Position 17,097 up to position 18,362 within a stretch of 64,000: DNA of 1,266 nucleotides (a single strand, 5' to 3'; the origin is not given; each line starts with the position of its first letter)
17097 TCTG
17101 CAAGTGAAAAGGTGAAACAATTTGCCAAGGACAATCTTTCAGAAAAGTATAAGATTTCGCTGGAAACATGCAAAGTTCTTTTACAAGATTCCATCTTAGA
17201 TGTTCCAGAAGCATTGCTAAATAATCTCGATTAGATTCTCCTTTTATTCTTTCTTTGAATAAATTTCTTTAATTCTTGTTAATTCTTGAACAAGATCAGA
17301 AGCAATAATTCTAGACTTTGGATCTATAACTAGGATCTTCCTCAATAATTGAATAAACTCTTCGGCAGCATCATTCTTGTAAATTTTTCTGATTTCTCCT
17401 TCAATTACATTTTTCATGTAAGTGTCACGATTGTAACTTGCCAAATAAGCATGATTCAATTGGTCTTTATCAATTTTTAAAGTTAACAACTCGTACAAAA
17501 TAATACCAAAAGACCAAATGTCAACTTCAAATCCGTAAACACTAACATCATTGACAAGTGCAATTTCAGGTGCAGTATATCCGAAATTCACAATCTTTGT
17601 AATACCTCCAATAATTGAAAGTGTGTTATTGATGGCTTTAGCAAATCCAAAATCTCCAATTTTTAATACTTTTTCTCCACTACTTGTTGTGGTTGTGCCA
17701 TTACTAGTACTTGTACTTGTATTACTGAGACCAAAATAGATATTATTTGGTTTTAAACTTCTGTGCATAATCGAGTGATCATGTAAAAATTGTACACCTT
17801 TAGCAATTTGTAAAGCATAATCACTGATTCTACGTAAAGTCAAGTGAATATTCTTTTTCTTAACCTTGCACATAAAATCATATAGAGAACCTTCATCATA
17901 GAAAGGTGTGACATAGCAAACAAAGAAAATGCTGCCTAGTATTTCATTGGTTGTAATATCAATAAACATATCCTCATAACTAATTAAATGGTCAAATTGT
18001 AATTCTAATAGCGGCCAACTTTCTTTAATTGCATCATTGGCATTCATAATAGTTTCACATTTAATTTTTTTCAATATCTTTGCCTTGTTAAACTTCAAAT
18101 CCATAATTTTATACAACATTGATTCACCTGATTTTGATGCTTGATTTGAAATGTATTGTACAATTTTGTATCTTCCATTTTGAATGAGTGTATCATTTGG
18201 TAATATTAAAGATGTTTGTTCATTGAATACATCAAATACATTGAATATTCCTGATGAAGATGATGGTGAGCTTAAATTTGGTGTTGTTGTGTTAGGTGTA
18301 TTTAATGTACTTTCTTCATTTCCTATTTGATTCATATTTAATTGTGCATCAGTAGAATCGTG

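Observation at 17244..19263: C2-domain protein kinase homolog with HRD to HRS substitution (predicted pseudokinase)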

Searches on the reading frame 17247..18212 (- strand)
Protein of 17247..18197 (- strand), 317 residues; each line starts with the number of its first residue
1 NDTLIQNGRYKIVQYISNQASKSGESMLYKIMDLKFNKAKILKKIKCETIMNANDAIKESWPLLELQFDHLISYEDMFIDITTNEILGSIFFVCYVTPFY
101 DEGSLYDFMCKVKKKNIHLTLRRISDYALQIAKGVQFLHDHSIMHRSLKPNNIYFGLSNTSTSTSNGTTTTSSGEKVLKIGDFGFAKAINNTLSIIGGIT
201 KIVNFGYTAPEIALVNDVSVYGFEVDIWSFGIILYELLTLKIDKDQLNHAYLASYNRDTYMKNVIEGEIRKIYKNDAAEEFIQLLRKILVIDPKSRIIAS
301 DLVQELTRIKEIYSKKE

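Call 8: search_solved_structures(query=window:17247-18197:-, show_alignments=4, max_evalue=1e-10)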
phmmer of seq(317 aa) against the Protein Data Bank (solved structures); distinct sequences matched with E-value up to 1e-10: 151 (the best 60 are shown).
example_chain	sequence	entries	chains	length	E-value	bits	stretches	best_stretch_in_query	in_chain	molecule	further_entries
3c4c_A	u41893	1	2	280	1.1e-13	54.6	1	96-249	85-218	B-Raf proto-oncogene serine/threonine-protein kinase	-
4rzv_A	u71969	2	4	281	1.1e-13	54.6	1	96-249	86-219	Serine/threonine-protein kinase B-raf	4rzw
5csw_A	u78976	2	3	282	1.1e-13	54.6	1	96-249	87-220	Serine/threonine-protein kinase B-raf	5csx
5hi2_A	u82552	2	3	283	1.1e-13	54.6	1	96-249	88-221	Serine/threonine-protein kinase B-raf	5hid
8f7o_A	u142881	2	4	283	1.1e-13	54.6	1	96-249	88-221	Serine/threonine-protein kinase B-raf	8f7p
4jvg_B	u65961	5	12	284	1.1e-13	54.6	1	96-249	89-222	Serine/threonine-protein kinase B-raf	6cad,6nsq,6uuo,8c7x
6xfp_A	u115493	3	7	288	1.1e-13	54.6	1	96-249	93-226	Serine/threonine-protein kinase B-raf | Non-specific serine/threonine protein kinase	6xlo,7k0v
6u2h_C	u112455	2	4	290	1.1e-13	54.5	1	96-249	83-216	Serine/threonine-protein kinase B-raf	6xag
9twb_C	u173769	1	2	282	1.1e-13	54.5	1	96-249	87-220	Serine/threonine-protein kinase B-raf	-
4xv9_A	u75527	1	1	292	1.2e-13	54.4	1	96-249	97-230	Serine/threonine-protein kinase B-raf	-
5ita_A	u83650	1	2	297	1.3e-13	54.4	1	96-249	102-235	Serine/threonine-protein kinase B-raf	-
4wo5_A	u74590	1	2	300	1.4e-13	54.3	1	96-249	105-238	Serine/threonine-protein kinase B-raf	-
7p3v_A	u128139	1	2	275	1.7e-13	54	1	96-249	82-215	Serine/threonine-protein kinase B-raf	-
4cqe_A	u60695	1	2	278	1.8e-13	53.9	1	96-249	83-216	SLC45A3-BRAF FUSION PROTEIN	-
5jrq_A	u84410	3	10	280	1.8e-13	53.9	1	96-249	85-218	Serine/threonine-protein kinase B-raf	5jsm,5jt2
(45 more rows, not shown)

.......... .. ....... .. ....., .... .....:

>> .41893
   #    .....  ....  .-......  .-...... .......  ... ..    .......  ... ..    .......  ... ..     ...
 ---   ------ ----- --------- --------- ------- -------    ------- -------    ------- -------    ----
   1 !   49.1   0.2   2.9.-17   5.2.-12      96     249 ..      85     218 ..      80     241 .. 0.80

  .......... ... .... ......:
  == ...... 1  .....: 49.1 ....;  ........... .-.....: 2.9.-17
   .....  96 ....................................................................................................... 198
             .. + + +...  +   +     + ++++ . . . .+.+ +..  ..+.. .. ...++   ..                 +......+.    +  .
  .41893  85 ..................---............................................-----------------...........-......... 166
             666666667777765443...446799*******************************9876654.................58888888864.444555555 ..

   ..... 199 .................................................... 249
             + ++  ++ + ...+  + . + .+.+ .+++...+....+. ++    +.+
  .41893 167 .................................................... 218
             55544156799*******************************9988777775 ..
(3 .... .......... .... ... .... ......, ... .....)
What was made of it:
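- On NEK (NIMA-related kinase) family: The window protein on its own hits B-Raf and CDK7/8 first (call 8)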

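Call 25: search_protein_representatives(alignment_id=A3)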
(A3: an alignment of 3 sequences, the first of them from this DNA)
Query: 3 sequences, 304 profile positions. Proteins with E-value up to 0.001 (for the whole library): 284716; up to 1e-10: 13304; up to 1e-30: 61. The best 150 are listed.
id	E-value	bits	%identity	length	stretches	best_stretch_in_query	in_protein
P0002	2.6e-195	664.3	-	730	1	1-304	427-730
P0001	3.9e-181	617.7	-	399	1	1-302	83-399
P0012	1.1e-86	307.5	-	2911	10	114-226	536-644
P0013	1.6e-81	290.5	-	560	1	8-294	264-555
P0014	2.0e-61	224.5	-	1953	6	26-245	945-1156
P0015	4.0e-61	223.5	-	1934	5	96-227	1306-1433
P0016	3.1e-59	217.4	-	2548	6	104-226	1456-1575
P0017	1.2e-57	212.1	-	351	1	12-299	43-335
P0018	8.3e-54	199.5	-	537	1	11-303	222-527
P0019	8.1e-51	189.7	-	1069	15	130-180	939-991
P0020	3.2e-49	184.5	-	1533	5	129-294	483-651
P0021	3.0e-47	178.0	-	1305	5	96-225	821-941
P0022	9.5e-46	173.1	-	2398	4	93-227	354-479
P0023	5.8e-44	167.2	-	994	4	47-288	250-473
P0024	1.4e-42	162.7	-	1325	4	128-225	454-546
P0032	1.2e-38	149.8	-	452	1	8-295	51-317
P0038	1.3e-36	143.1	-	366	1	27-296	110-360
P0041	9.6e-36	140.2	-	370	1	22-300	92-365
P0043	5.4e-35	137.8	-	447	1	16-294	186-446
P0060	1.2e-32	130.1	-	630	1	7-298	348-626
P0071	1.3e-30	123.4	-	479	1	21-298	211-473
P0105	1.9e-28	116.3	-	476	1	19-292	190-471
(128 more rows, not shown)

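Call 30: list_cluster_members(proteins=[P0013, P0017, P0018, P0043, P0060, P0071, P0105, P0038, P0041, P0032])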
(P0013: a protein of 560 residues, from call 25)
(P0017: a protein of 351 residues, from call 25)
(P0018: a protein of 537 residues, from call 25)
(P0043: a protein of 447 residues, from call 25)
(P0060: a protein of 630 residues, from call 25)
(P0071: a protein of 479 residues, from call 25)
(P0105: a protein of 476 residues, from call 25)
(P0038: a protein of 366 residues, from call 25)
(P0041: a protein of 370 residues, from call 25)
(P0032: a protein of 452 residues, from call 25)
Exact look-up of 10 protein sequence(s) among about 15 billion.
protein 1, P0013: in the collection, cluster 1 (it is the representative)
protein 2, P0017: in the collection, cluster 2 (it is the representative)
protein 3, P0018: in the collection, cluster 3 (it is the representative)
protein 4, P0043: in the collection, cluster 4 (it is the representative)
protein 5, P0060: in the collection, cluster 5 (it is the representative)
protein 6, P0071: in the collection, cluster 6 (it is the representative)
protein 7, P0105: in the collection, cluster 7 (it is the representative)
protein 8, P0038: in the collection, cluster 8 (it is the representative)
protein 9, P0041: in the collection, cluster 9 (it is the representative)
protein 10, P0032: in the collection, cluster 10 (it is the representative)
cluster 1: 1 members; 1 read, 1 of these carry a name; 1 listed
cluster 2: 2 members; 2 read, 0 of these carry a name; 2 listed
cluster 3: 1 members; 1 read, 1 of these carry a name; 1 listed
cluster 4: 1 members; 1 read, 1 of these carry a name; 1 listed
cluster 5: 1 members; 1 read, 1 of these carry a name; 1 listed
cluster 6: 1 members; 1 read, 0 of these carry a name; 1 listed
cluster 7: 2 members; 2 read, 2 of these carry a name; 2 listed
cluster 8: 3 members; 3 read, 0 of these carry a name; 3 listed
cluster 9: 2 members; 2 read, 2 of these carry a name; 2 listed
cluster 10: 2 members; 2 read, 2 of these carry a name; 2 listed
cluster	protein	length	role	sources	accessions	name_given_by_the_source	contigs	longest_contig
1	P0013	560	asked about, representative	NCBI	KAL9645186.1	hypothetical protein ABK040_002387 [Willaertia magna]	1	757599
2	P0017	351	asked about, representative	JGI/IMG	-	-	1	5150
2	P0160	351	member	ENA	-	-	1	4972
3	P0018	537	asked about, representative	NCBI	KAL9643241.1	hypothetical protein ABK040_014698 [Willaertia magna]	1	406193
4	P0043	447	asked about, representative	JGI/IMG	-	NIMA (never in mitosis gene a)-related kinase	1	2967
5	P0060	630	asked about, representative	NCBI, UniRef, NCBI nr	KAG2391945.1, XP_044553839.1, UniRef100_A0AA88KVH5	hypothetical protein C9374_013430 [Naegleria lovaniensis] | Protein kinase domain-containing protein n=1 Tax=Naegleria lovaniensis TaxID=51637 ... | uncharacterized protein C9374_013430 [Naegleria lovaniensis]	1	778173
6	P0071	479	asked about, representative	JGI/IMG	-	-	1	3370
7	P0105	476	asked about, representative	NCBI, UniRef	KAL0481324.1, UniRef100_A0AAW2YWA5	inaC [Acrasis kona] | InaC n=1 Tax=Acrasis kona TaxID=1008807 RepID=A0AAW2YWA5_9EUKA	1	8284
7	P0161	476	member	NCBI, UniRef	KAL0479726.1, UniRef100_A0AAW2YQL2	hypothetical protein AKO1_007506 [Acrasis kona] | Uncharacterized protein n=1 Tax=Acrasis kona TaxID=1008807 RepID=A0AAW2YQL2_9EUKA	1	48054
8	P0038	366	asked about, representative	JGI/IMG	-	-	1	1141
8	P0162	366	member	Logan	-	-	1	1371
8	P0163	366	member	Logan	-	-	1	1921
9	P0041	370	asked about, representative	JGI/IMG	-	serine/threonine protein kinase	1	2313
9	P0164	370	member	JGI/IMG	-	serine/threonine protein kinase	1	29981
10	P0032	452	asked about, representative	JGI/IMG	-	serine/threonine protein kinase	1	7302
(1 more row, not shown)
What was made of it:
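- Closest known: NEK. Same: JGI named one family member a 'NIMA-related kinase' (call 30).
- Closest known: Protein kinase C. Same: An Acrasis family member was auto-annotated 'inaC' (call 30).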

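Call 34: search_solved_structures(query=A4, max_evalue=1e-20, show_alignments=1)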
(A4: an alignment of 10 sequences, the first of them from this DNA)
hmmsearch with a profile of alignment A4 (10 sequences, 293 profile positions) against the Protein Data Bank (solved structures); distinct sequences matched with E-value up to 1e-20: 2311 (the best 60 are shown).
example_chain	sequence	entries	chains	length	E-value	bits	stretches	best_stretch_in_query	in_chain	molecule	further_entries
7t6f_A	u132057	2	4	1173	8.8e-49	169.6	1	17-287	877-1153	Tyrosine-protein kinase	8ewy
6s73_A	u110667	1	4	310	5e-46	160.5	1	13-286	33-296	Serine/threonine-protein kinase Nek7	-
9nfq_C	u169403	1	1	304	5.2e-46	160.5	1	13-285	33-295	Serine/threonine-protein kinase Nek7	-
9h59_C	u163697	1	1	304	5.4e-46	160.4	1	13-285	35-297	Serine/threonine-protein kinase Nek7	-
2wqm_A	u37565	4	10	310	5.5e-46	160.4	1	13-286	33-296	SERINE/THREONINE-PROTEIN KINASE NEK7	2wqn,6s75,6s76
8ej4_K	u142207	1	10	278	5.7e-46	160.3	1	13-284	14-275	Serine/threonine-protein kinase Nek7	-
9p9u_A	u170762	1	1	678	9e-46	159.7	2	10-223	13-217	Epidermal growth factor receptor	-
8ws0_A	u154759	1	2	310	1.1e-45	159.4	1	13-286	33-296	Serine/threonine-protein kinase Nek7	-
6npy_B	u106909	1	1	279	1.1e-45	159.4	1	14-285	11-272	Interferon-induced, double-stranded RNA-activated protein kinase,Serine/threonine-protein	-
8ws1_A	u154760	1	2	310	1.2e-45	159.3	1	13-286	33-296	Serine/threonine-protein kinase Nek7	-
5de2_A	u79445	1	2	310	2e-45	158.6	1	13-286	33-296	Serine/threonine-protein kinase Nek7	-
4apc_A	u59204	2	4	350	1.9e-44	155.3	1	10-281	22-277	SERINE/THREONINE-PROTEIN KINASE NEK1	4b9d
8sxn_A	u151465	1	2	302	6.1e-44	153.7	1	13-285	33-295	Serine/threonine-protein kinase Nek7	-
2w5a_A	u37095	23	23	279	9.7e-42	146.5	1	11-281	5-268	SERINE/THREONINE-PROTEIN KINASE NEK2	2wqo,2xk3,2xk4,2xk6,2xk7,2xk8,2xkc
6tm5_Q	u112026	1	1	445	4.3e-41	144.3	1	11-280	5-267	Serine/threonine-protein kinase Nek2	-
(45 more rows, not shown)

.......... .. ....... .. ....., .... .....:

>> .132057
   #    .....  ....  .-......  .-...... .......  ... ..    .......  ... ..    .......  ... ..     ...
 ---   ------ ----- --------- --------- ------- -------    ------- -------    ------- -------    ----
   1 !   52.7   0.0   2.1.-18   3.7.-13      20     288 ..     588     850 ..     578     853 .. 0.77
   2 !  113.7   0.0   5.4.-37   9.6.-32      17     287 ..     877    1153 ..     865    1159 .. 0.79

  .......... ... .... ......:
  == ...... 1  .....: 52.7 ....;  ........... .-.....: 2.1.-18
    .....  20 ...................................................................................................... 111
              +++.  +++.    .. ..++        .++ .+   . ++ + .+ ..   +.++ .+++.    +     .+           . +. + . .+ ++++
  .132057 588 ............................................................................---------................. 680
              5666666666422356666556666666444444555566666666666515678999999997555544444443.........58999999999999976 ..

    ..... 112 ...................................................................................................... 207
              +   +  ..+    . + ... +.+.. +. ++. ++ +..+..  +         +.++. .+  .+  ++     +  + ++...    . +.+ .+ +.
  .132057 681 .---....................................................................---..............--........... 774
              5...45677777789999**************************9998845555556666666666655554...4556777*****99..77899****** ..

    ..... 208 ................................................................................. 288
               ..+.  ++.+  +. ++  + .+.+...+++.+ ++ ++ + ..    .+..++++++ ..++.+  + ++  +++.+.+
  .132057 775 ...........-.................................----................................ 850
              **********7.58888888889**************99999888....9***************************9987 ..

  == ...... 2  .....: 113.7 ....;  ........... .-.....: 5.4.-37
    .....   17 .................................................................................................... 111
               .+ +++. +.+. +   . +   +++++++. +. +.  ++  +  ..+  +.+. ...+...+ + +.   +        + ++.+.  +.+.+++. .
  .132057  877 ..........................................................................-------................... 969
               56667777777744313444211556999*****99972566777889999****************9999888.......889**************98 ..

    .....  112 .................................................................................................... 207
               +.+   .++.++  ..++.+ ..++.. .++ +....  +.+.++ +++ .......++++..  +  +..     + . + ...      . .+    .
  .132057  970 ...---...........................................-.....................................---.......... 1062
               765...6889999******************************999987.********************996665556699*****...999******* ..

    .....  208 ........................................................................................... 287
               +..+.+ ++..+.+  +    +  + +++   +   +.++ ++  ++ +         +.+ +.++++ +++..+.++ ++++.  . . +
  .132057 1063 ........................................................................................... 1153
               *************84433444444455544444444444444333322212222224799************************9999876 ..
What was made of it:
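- Closest known: Protein kinase C. Different: The kinase domain is NEK-like rather than AGC-like (call 34).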

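Call 59: search_protein_families(library=pfam, proteins=[P0013, P0018, P0060, P0105, P0043, P0071], max_evalue=0.01)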
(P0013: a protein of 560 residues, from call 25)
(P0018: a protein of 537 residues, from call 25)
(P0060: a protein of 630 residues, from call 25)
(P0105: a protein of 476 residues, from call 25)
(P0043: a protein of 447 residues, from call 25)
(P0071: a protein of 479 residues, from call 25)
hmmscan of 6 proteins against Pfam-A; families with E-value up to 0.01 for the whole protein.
P0013 (560 aa): 3 families
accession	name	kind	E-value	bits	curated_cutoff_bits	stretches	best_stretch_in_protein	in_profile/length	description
PF00069.31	Pkinase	-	5.9e-34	118.1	31.7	1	297-549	26-258/263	Protein kinase domain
PF07714.23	PK_Tyr_Ser-Thr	-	1.4e-25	90.5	23.1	1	300-552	33-258/258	Protein tyrosine and serine/threonine kinase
PF00168.36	C2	-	2e-06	28.4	22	1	86-210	6-99/104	C2 domain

P0018 (537 aa): 4 families
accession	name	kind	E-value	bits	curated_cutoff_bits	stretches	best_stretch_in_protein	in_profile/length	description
PF00069.31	Pkinase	-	1.1e-47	163.1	31.7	1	226-513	1-259/263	Protein kinase domain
PF07714.23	PK_Tyr_Ser-Thr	-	6.6e-36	124.4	23.1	1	227-515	2-258/258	Protein tyrosine and serine/threonine kinase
PF00168.36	C2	-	4.9e-14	52.8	22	1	43-152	4-97/104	C2 domain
PF14531.12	Kinase-like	-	2e-05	24.5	25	1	356-458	152-253/289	Kinase-like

P0060 (630 aa): 4 families
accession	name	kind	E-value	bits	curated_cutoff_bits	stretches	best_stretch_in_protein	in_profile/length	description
PF00069.31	Pkinase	-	7.6e-53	180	31.7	1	351-616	1-258/263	Protein kinase domain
PF07714.23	PK_Tyr_Ser-Thr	-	1.2e-32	113.6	23.1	1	355-616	5-255/258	Protein tyrosine and serine/threonine kinase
PF00168.36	C2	-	1.8e-07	31.7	22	1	201-299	3-98/104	C2 domain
PF14531.12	Kinase-like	-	3.2e-07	30.3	25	1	478-579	161-268/289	Kinase-like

P0105 (476 aa): 3 families
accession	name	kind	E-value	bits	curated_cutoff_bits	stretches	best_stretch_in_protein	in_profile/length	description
PF00069.31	Pkinase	-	2e-40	139.3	31.7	1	185-468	1-259/263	Protein kinase domain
PF07714.23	PK_Tyr_Ser-Thr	-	1.8e-25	90.2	23.1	1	189-468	5-256/258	Protein tyrosine and serine/threonine kinase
PF00168.36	C2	-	5.1e-19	68.9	22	1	47-130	3-88/104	C2 domain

P0043 (447 aa): 6 families
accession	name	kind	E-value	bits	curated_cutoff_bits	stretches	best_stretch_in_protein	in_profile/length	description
PF00069.31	Pkinase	-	1e-46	159.9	31.7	1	184-439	1-257/263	Protein kinase domain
PF07714.23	PK_Tyr_Ser-Thr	-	2.6e-37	129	23.1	1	185-434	2-249/258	Protein tyrosine and serine/threonine kinase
PF00168.36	C2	-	7.4e-11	42.6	22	1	34-129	3-99/104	C2 domain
PF14531.12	Kinase-like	-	3.2e-05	23.8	25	1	269-385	127-249/289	Kinase-like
PF17667.7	Pkinase_fungal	-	0.0048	16.1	24.1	1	297-372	296-378/387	Fungal protein kinase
PF03109.22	ABC1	-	0.0088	15.6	22.9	0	286-342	168-221/244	ABC1 atypical kinase-like domain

P0071 (479 aa): 5 families
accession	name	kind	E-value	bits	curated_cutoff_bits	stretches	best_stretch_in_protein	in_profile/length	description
PF00069.31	Pkinase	-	7.7e-49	166.9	31.7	1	206-464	3-259/263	Protein kinase domain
PF07714.23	PK_Tyr_Ser-Thr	-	8.3e-33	114.2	23.1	1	207-462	4-254/258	Protein tyrosine and serine/threonine kinase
PF00168.36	C2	-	4.4e-13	49.8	22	1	42-125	7-93/104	C2 domain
PF03109.22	ABC1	-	3.5e-05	23.5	22.9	1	299-363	161-221/244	ABC1 atypical kinase-like domain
PF17667.7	Pkinase_fungal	-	0.0016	17.7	24.1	1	316-385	295-370/387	Fungal protein kinase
